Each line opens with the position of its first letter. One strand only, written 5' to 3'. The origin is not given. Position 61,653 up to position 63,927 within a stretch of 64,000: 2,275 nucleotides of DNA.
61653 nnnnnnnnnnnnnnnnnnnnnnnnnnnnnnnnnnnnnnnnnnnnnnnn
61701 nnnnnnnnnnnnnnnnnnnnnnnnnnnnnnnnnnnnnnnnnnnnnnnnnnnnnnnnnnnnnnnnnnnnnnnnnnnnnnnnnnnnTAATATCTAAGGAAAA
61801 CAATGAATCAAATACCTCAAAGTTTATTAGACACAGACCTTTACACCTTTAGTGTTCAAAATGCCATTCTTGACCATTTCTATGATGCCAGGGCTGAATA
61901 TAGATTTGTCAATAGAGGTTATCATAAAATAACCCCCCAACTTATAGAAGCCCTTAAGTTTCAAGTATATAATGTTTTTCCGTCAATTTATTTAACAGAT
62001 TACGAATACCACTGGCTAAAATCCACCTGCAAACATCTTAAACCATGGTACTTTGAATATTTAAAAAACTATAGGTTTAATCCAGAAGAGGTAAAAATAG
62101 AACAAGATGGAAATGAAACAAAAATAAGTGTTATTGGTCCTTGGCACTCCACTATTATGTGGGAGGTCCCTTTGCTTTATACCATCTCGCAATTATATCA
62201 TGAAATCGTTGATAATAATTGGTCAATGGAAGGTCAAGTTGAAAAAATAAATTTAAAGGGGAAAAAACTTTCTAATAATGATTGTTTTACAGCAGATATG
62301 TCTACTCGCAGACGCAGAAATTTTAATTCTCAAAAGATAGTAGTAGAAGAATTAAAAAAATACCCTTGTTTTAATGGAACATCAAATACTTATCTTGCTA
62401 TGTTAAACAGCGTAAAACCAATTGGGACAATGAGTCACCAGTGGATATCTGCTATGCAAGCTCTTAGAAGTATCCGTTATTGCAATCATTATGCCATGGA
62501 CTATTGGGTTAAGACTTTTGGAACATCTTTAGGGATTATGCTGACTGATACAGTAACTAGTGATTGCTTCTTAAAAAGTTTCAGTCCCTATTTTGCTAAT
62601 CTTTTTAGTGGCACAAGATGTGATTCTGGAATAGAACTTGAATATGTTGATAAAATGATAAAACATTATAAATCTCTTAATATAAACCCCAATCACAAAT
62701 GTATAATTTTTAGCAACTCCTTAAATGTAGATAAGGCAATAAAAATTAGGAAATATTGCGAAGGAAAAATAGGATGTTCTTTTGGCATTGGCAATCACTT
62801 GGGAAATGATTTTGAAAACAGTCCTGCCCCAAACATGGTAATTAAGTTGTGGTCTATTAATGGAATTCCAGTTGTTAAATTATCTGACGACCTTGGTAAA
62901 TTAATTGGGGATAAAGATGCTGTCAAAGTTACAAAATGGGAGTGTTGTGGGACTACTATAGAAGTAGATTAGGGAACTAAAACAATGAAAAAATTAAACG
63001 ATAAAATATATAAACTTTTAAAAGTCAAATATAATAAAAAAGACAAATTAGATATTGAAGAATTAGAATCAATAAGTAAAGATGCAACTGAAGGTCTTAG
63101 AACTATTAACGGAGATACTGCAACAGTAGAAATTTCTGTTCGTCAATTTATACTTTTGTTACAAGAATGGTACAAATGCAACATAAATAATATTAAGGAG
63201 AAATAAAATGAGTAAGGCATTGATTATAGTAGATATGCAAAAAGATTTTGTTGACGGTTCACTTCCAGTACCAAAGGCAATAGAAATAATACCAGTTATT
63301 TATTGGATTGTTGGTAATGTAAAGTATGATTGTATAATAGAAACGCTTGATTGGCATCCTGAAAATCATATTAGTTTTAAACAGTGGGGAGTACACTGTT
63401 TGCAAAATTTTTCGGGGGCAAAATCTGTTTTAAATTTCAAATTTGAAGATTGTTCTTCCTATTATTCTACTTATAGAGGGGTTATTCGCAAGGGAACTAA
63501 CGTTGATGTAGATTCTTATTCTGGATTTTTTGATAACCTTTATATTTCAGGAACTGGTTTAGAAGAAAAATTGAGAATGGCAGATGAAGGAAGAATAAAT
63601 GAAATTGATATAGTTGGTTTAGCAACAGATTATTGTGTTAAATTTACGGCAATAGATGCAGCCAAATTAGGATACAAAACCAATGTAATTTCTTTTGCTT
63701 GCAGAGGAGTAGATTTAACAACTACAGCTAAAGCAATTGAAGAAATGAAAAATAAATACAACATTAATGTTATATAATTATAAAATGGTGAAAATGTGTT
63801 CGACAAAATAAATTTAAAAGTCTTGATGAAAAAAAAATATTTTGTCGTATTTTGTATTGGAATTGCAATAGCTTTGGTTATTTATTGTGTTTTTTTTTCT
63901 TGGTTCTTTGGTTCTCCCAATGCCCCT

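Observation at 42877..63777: Phage-encoded Preiss-Handler NAD salvage set: PncA, PncB, NadE, with CoaE and a NADAR protein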

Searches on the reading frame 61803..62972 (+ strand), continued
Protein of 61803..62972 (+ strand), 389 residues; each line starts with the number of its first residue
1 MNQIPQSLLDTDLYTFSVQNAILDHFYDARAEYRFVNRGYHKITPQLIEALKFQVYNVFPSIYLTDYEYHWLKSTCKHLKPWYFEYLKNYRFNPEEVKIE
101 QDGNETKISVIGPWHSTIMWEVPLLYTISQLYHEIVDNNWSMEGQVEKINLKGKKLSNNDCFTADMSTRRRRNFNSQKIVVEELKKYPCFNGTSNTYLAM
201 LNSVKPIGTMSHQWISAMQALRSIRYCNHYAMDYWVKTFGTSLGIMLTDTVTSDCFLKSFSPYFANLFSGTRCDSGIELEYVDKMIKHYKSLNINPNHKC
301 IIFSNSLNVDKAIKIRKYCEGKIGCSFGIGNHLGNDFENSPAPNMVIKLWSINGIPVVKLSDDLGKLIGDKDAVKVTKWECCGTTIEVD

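Call 28: find_encoding_contigs(protein=P0001, flank=10000, max_places=3)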
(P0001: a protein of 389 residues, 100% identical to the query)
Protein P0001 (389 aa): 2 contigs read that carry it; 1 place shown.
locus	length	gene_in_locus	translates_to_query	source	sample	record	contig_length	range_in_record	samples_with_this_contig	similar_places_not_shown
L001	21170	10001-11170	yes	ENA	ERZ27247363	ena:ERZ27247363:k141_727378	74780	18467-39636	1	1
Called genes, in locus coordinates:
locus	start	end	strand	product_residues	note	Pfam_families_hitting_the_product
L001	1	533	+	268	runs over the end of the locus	PF26128:Gad2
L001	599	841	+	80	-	-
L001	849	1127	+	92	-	PF24043:DUF7352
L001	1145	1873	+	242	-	-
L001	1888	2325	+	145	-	-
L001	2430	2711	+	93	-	-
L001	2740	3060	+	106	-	-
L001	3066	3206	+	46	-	-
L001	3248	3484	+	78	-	-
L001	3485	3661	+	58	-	-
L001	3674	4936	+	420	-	PF01139:RtcB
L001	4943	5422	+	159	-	-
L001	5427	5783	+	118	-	-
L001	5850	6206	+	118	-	PF20594:DUF6794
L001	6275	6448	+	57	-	-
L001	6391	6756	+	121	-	-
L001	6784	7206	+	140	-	-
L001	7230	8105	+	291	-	PF09414:RNA_ligase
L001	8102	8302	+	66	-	-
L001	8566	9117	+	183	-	PF01551:Peptidase_M23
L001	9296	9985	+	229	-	PF01541:GIY-YIG (weak), PF22083:I-HmuI_NUMOD-like (faint), PF07460:NUMOD3 (faint)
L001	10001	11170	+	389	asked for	PF17767:NAPRTase_N, PF04095:NAPRTase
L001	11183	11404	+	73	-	-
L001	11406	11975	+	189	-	PF00857:Isochorismatase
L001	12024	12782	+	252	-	-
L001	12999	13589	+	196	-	-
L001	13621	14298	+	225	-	PF04127:DFP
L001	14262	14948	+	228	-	PF02441:Flavoprotein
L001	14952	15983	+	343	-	PF00534:Glycos_transf_1 (weak), PF13692:Glyco_trans_1_4 (weak)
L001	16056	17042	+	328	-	PF04055:Radical_SAM, PF13353:Fer4_12 (faint)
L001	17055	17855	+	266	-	PF14243:R2K_3, PF18299:R2K_2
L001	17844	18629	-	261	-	-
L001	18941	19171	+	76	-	-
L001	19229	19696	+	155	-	-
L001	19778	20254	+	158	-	-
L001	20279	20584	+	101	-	PF19663:DUF6166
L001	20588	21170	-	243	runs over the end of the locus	-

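Call 29: find_encoding_contigs(protein=P0004, flank=10000, max_places=3)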
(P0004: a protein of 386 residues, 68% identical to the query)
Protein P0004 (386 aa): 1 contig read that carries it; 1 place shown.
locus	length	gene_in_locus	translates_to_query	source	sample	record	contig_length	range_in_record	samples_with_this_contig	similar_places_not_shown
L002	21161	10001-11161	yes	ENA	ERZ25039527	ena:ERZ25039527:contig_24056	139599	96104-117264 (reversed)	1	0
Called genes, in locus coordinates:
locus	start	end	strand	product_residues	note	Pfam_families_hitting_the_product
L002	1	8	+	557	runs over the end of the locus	PF00069:Pkinase (weak)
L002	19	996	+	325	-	-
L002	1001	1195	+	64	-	-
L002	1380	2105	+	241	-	PF18019:Cas3_HD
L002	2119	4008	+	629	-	PF00270:DEAD, PF04851:ResIII, PF22590:Cas3-like_C_2 (weak)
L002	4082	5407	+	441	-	PF28157:Cas7fv-like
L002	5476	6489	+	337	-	-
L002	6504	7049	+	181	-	PF08798:CRISPR_assoc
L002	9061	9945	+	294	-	-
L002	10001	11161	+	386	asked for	PF17767:NAPRTase_N, PF04095:NAPRTase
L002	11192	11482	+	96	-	-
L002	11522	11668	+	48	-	-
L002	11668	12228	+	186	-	PF01661:Macro (faint)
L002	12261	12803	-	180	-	-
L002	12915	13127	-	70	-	-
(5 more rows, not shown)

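Call 43: find_encoding_contigs(protein=P0006, flank=10000, max_places=2)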
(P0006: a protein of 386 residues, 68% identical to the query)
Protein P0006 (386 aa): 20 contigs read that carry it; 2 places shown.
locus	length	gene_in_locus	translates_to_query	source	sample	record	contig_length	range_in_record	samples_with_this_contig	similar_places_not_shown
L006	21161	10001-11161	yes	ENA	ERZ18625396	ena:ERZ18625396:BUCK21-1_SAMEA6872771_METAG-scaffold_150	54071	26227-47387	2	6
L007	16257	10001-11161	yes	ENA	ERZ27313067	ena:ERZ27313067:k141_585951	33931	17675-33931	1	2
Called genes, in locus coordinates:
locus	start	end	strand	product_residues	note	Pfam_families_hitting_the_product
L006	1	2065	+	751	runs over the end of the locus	PF04851:ResIII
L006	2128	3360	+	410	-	PF07669:Eco57I (weak)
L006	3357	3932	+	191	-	-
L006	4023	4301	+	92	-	-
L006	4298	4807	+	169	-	-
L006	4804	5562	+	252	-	-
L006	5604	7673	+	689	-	PF00004:AAA (weak), PF10431:ClpB_D2-small (weak), PF01434:Peptidase_M41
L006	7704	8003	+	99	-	-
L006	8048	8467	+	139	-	-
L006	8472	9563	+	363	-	-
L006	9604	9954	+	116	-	-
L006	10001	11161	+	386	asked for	PF17767:NAPRTase_N, PF04095:NAPRTase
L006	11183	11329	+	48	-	-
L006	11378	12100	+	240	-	PF00092:VWA (weak), PF13519:VWA_2 (weak)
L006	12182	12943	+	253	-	-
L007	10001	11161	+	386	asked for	PF17767:NAPRTase_N, PF04095:NAPRTase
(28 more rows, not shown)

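Call 44: find_encoding_contigs(protein=P0009, flank=10000, max_places=2)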
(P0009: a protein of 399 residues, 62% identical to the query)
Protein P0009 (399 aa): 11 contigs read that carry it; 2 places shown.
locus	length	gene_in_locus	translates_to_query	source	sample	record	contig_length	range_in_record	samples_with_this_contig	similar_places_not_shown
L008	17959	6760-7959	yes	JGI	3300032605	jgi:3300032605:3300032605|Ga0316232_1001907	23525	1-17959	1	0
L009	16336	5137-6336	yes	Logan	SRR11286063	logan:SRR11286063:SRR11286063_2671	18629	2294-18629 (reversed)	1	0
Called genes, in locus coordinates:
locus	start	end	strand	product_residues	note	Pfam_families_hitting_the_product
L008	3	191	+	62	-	?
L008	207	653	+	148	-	-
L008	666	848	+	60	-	-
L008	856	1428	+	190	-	PF07514:TraI_2 (weak), PF01966:HD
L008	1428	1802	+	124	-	-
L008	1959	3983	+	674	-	PF01653:DNA_ligase_aden, PF03120:OB_DNA_ligase, PF00533:BRCT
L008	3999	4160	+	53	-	-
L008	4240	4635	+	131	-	-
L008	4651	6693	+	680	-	PF00004:AAA, PF10431:ClpB_D2-small (weak), PF01434:Peptidase_M41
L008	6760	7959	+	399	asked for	PF17767:NAPRTase_N, PF04095:NAPRTase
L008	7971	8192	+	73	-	-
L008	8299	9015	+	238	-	PF00092:VWA, PF13519:VWA_2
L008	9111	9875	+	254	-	-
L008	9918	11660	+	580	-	PF00691:OmpA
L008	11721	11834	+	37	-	-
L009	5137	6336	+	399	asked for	PF17767:NAPRTase_N, PF04095:NAPRTase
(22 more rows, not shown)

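Call 48: find_related_loci(query=A3, collection=viral_contigs, flank=10000)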
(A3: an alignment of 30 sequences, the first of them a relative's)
Query A3 (389 aa) in viral_contigs; peptide patterns used: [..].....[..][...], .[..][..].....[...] (x = any residue, [..] = any of these).
81 stretches matched a pattern; 57 encode a relative of the query (tblastn E <= 1e-3); 56 distinct loci.
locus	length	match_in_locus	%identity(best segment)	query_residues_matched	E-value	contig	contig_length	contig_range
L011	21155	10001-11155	51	4-387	1e-133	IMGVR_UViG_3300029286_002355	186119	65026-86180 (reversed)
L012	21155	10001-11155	51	3-387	1e-125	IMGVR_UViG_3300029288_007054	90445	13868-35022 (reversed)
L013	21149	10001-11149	48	6-379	5e-116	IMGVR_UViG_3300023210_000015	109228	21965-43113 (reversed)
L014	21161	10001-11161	46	7-379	2e-113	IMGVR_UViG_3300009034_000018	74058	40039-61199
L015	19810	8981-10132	46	7-388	5e-113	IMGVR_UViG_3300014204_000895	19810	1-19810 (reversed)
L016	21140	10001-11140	47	4-379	1e-114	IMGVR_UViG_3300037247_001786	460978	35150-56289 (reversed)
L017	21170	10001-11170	46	4-386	1e-110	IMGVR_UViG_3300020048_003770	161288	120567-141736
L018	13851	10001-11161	48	1-379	8e-110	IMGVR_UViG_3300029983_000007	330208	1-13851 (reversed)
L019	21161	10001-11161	48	1-379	8e-110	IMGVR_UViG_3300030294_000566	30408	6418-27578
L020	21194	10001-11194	46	3-386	2e-107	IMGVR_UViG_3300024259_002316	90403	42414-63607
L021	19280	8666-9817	47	7-379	1e-106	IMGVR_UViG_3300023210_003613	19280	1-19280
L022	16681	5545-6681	45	4-379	4e-105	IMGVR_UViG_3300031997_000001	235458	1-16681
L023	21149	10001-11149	44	6-387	2e-103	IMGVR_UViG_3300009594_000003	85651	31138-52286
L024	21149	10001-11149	44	6-387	2e-103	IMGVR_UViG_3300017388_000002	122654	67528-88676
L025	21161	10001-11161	45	1-379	4e-102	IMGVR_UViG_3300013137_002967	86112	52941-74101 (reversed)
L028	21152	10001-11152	45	4-379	2e-101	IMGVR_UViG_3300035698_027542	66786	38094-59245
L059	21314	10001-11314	42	1-379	3e-102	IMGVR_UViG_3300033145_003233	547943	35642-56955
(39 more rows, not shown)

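Call 58: search_protein_families(library=phrogs, proteins=[window:61803-62972:+], max_evalue=0.001)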
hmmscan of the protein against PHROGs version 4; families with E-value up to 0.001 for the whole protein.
window:61803-62972:+ (389 aa): 0 families

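Call 62: search_protein_families(library=pfam, proteins=[L001:11994-12782:+, L001:12999-13589:+, L001:13582-14298:+, L001:14262-14948:+, L001:17055-17855:+, L001:16047-17042:+, L001:14952-15983:+], max_evalue=0.01)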
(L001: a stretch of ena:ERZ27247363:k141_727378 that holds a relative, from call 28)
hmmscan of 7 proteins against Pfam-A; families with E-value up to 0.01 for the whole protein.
L001:11994-12782:+ (262 aa): 0 families

L001:12999-13589:+ (196 aa): 0 families

L001:13582-14298:+ (238 aa): 1 family
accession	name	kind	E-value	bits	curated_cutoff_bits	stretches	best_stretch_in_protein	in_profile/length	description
PF04127.22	DFP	-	9.6e-30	104.2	22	1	18-195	6-173/186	DNA/pantothenate metabolism flavoprotein C-terminal domain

L001:14262-14948:+ (228 aa): 1 family
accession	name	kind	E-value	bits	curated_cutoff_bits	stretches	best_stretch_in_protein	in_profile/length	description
PF02441.25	Flavoprotein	-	4e-34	118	22.7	1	14-220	1-160/162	Flavoprotein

L001:17055-17855:+ (266 aa): 2 families
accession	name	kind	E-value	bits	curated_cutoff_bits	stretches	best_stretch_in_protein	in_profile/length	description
PF14243.11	R2K_3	-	1.4e-21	77.9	26.3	1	103-258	5-167/169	ATP-grasp domain, R2K clade family 3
PF18299.6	R2K_2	-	1.2e-13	51.6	26.2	1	168-257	62-145/147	ATP-grasp domain, R2K clade family 2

L001:16047-17042:+ (331 aa): 2 families
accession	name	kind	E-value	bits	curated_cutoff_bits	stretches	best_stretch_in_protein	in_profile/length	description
PF04055.27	Radical_SAM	-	5.3e-21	75.9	29.5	1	34-189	2-165/166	Radical SAM superfamily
PF13353.11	Fer4_12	-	2.1e-05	25.3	22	1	30-121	7-99/137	4Fe-4S single cluster domain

L001:14952-15983:+ (343 aa): 3 families
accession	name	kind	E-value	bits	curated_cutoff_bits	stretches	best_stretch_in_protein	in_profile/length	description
PF00534.26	Glycos_transf_1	-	4.2e-07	30.1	26.4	1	176-274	26-134/172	Glycosyl transferases group 1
PF13692.12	Glyco_trans_1_4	-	3.3e-06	27.8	27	1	169-280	6-128/142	Glycosyl transferases group 1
PF20706.3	GT4-conflict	-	0.00038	20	26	1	203-288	252-333/385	Family 4 Glycosyltransferase in conflict systems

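Call 66: find_related_loci(query=L001:19745-20254:+, collection=metagenome_contigs, flank=10000)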
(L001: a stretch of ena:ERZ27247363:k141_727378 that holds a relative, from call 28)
Query L001:19745-20254:+ (169 aa) in metagenome_contigs; peptide patterns used: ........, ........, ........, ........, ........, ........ (x = any residue, [..] = any of these).
33 stretches matched a pattern, but none encodes a relative of the query by tblastn (E <= 1e-3).

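Call 79: search_protein_families(library=pfam, proteins=[L059:11353-11709:+, L059:12408-12686:+, L059:12679-13305:+, L059:13414-13890:+, L059:13887-14165:+, L059:14123-14710:+, L059:14723-15883:+, L059:15880-16578:+, L059:16554-16838:+, L059:17693-18118:+], max_evalue=0.01)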
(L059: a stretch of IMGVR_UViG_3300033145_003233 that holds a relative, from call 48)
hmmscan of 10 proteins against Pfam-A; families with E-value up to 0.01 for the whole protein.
L059:11353-11709:+ (118 aa): 0 families

L059:12408-12686:+ (92 aa): 0 families

L059:12679-13305:+ (208 aa): 1 family
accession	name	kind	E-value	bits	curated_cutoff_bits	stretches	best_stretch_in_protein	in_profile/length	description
PF14354.12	Lar_restr_allev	-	0.00092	19.9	28.6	1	7-57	3-57/58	Restriction alleviation protein Lar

L059:13414-13890:+ (158 aa): 0 families

L059:13887-14165:+ (92 aa): 0 families

L059:14123-14710:+ (195 aa): 0 families

L059:14723-15883:+ (386 aa): 2 families
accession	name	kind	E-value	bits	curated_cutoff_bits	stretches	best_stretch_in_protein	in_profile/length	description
PF04127.22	DFP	-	1.5e-12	48.2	22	1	2-186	4-173/186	DNA/pantothenate metabolism flavoprotein C-terminal domain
PF00596.27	Aldolase_II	-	0.0073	16.6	22.2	0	258-339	17-93/183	Class II Aldolase and Adducin N-terminal domain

L059:15880-16578:+ (232 aa): 5 families
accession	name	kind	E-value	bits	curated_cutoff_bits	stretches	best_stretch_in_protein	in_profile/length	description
PF03602.21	Cons_hypoth95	-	1.2e-05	25.5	24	1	31-71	37-77/182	Conserved hypothetical protein 95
PF13489.12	Methyltransf_23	-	1.3e-05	25.4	27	1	15-149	1-124/164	Methyltransferase domain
PF01728.25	FtsJ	-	0.00063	20.2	24.1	1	35-84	21-70/181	FtsJ-like methyltransferase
PF13649.12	Methyltransf_25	-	0.0011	20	27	1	40-133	2-93/97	Methyltransferase domain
PF13847.12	Methyltransf_31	-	0.003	17.7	27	1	35-159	3-124/145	Methyltransferase domain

L059:16554-16838:+ (94 aa): 0 families

L059:17693-18118:+ (141 aa): 0 families

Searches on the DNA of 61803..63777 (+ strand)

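Call 9: search_dna_similar(query=window:61803-63777:+, collection=phages, mode=distant, max_rows=20)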
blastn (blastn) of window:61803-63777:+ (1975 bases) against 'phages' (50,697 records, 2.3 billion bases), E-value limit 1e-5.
No match.
